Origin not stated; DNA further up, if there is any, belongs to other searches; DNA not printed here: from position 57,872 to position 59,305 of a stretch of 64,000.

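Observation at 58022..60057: Three-member secreted paralogue family: predicted mature N-terminal His-His plus W.(N/H)PH motif, and a C-domain with a conserved Cys pair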

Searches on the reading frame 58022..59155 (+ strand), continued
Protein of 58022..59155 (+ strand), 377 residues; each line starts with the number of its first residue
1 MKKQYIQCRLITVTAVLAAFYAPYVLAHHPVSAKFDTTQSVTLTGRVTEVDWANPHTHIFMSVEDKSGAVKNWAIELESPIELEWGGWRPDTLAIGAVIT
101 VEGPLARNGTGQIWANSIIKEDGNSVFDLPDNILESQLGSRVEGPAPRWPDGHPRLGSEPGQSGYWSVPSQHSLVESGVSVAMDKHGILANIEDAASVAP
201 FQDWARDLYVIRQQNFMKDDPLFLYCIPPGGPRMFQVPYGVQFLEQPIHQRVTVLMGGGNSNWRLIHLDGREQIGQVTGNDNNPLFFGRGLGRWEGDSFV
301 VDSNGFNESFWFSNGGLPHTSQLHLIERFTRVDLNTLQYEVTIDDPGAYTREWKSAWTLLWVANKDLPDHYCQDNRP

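Call 77: search_protein_families(library=pfam, proteins=[L038:17148-19976:+, L082:5030-8179:-, L025:8973-12218:-, L072:16065-17834:-, L072:1206-3605:+, L037:6-1853:+, L071:5228-6577:+, L063:1203-2138:+, L045:7810-9228:-, L029:7594-9663:+], max_evalue=0.00001)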
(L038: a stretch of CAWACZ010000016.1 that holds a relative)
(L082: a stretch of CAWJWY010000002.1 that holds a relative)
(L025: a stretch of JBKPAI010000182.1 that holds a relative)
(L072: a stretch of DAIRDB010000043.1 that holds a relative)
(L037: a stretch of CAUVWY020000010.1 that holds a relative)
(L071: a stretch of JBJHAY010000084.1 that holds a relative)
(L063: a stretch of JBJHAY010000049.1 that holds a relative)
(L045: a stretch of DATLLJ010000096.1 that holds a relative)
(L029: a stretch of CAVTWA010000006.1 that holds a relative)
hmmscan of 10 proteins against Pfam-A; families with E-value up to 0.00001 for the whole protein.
L038:17148-19976:+ (942 aa): 1 family
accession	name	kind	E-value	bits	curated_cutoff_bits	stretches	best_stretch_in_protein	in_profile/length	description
PF13620.12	CarboxypepD_reg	-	1.5e-16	60.9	32.3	1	27-107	2-81/82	Carboxypeptidase regulatory-like domain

L082:5030-8179:- (1049 aa): 2 families
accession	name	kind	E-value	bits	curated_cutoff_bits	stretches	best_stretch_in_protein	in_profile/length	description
PF13620.12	CarboxypepD_reg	-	9.5e-17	61.6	32.3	1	71-152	1-81/82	Carboxypeptidase regulatory-like domain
PF13715.12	CarbopepD_reg_2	-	4.4e-08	33.5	32.2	1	74-156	3-80/88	CarboxypepD_reg-like domain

L025:8973-12218:- (1081 aa): 3 families
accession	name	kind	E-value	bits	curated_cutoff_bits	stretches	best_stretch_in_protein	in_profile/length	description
PF25183.1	OMP_b-brl_4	-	3.2e-24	85.8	30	2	428-879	182-623/838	Outer membrane beta barrel domain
PF13620.12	CarboxypepD_reg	-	1.2e-16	61.2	32.3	1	52-133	1-81/82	Carboxypeptidase regulatory-like domain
PF13715.12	CarbopepD_reg_2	-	1.9e-07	31.5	32.2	1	53-139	1-82/88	CarboxypepD_reg-like domain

L072:16065-17834:- (589 aa): 5 families
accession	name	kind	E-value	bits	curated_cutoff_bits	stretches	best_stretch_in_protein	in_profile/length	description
PF12796.13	Ank_2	-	1.5e-52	176.6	27.3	3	140-229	4-89/90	Ankyrin repeats (3 copies)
PF00023.36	Ank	-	2e-49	163.2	21.1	2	200-229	2-31/33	Ankyrin repeat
PF13606.12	Ank_3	-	1.4e-34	114.1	22.3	0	200-227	2-29/30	Ankyrin repeat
PF13637.12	Ank_4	-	1.1e-33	115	22.7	0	173-220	4-50/50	Ankyrin repeats (many copies)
PF13857.12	Ank_5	-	1.2e-23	83.3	27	0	152-196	1-46/56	Ankyrin repeats (many copies)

L072:1206-3605:+ (799 aa): 6 families
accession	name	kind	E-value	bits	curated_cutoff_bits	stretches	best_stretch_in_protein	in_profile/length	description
PF07631.16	PSD4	-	1.3e-42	145.7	23.3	1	448-572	1-128/128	Protein of unknown function (DUF1592)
PF07627.16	PSCyt3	-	5e-36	123.4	27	1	591-693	1-98/98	Protein of unknown function (DUF1588)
PF07624.16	PSD2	-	4.2e-25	87.7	25.8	1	706-779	1-74/74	Protein of unknown function (DUF1585)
PF07626.16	PSD3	-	2.8e-22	79.4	23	1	139-202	2-64/65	Protein of unknown function (DUF1587)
PF07637.16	PSD5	-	1.3e-15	58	34.2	1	370-434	1-62/62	Protein of unknown function (DUF1595)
PF13442.11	Cytochrome_CBB3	-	4.8e-06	27.2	27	0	49-118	7-68/68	Cytochrome C oxidase, cbb3-type, subunit III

L037:6-1853:+ (615 aa): 2 families
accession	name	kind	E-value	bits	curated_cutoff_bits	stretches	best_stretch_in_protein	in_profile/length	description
PF01011.28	PQQ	-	6.6e-155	517.6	26.7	1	2-596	30-595/595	Glucose/ethanol/alcohol dehydrogenase, beta-propeller domain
PF13360.13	PQQ_2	-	4.2e-13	49.9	27.6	0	16-101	63-138/233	Outer membrane protein assembly factor BamB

L071:5228-6577:+ (449 aa): 1 family
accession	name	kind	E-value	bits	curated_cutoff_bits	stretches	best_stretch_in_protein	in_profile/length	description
PF07586.16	HXXSHH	-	5.8e-77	259.7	30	1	46-355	1-307/307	Protein of unknown function (DUF1552)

L063:1203-2138:+ (311 aa): 1 family
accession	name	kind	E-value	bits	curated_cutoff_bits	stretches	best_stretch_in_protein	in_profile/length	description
PF00753.33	Lactamase_B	-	4e-09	37.1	22.7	1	63-221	12-172/196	Metallo-beta-lactamase superfamily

L045:7810-9228:- (472 aa): 2 families
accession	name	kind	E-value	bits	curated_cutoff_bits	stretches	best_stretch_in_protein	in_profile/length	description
PF02518.31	HATPase_c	-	1.2e-30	106.6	26.4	1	360-461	6-110/111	Histidine kinase-, DNA gyrase B-, and HSP90-like ATPase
PF00027.35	cNMP_binding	-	4.3e-08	33.5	27.5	1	34-119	2-88/89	Cyclic nucleotide-binding domain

L029:7594-9663:+ (689 aa): 2 families
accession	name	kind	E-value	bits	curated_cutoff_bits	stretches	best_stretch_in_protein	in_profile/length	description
PF01011.28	PQQ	-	1.6e-178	595.6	26.7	1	62-654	1-595/595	Glucose/ethanol/alcohol dehydrogenase, beta-propeller domain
PF13360.13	PQQ_2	-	2.6e-18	67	27.6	0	107-191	65-140/233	Outer membrane protein assembly factor BamB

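Call 92: list_cluster_members(proteins=[window:58022-59155:+, window:59188-60057:+, window:21539-22597:+])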
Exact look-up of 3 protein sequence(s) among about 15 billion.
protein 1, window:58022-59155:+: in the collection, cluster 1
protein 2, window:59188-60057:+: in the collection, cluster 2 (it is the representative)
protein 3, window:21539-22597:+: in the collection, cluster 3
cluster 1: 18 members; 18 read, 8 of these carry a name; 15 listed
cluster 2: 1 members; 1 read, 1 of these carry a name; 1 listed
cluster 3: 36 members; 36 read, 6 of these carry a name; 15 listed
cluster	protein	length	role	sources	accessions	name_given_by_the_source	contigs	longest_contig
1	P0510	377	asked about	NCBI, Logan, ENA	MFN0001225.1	MAG: DUF6152 family protein [Pseudohongiellaceae bacterium]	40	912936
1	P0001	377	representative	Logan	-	-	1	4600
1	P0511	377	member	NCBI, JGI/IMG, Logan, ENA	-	hypothetical protein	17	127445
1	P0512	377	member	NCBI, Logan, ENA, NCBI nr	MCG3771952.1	MAG: hypothetical protein JW384_03151 [Nitrosomonadaceae bacterium] | hypothetical protein [Nitrosomonadaceae bacterium]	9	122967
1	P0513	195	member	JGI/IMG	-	hypothetical protein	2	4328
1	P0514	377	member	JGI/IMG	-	Family of unknown function (DUF6152)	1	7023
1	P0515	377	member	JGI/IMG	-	hypothetical protein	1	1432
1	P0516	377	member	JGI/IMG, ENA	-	hypothetical protein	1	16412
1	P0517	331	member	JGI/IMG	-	hypothetical protein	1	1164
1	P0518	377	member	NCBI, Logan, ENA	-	-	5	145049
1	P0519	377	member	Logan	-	-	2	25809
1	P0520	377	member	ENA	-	-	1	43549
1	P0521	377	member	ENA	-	-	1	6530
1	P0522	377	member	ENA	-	-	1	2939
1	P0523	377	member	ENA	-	-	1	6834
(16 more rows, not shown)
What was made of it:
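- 58022..59155 (+): Protein A (377 aa), the fused 'F-type' protein: signal peptide + DUF6152 OB-fold domain + calycin-like C-domain. Public record MFN0001225.1, 'DUF6152 family protein'. Public name (call 92).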

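Call 93: find_related_loci(query=L083:4099-5226:+, collection=metagenome_contigs, flank=3000)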
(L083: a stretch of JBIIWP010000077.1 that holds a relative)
Query L083:4099-5226:+ (376 aa) in metagenome_contigs; peptide patterns used: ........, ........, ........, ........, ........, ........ (x = any residue, [..] = any of these).
470 stretches matched a pattern; 108 encode a relative of the query (tblastn E <= 1e-3); the best 80 are kept; 80 distinct loci.
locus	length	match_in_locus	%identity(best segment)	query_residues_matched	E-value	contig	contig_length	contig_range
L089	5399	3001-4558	84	1-376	0e+0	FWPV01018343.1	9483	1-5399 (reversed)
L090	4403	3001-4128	72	1-376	0e+0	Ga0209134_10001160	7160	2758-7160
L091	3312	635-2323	72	1-376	0e+0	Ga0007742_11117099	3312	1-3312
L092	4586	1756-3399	69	1-376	0e+0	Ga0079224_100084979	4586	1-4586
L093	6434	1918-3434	62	1-375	1e-160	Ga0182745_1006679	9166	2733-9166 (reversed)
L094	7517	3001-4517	62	1-375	1e-160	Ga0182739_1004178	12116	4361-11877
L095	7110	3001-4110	62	1-376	5e-160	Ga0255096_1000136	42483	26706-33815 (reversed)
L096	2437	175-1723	63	3-374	1e-164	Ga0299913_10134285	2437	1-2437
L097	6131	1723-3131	64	29-375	6e-154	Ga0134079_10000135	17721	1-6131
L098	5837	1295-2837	61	6-376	4e-153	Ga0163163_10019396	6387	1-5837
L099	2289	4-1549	60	19-375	3e-163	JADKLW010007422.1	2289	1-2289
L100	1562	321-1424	60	8-375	2e-166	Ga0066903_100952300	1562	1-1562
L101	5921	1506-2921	63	12-375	5e-152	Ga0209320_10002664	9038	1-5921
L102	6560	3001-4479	64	15-376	2e-151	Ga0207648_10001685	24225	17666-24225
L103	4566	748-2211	61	13-376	2e-153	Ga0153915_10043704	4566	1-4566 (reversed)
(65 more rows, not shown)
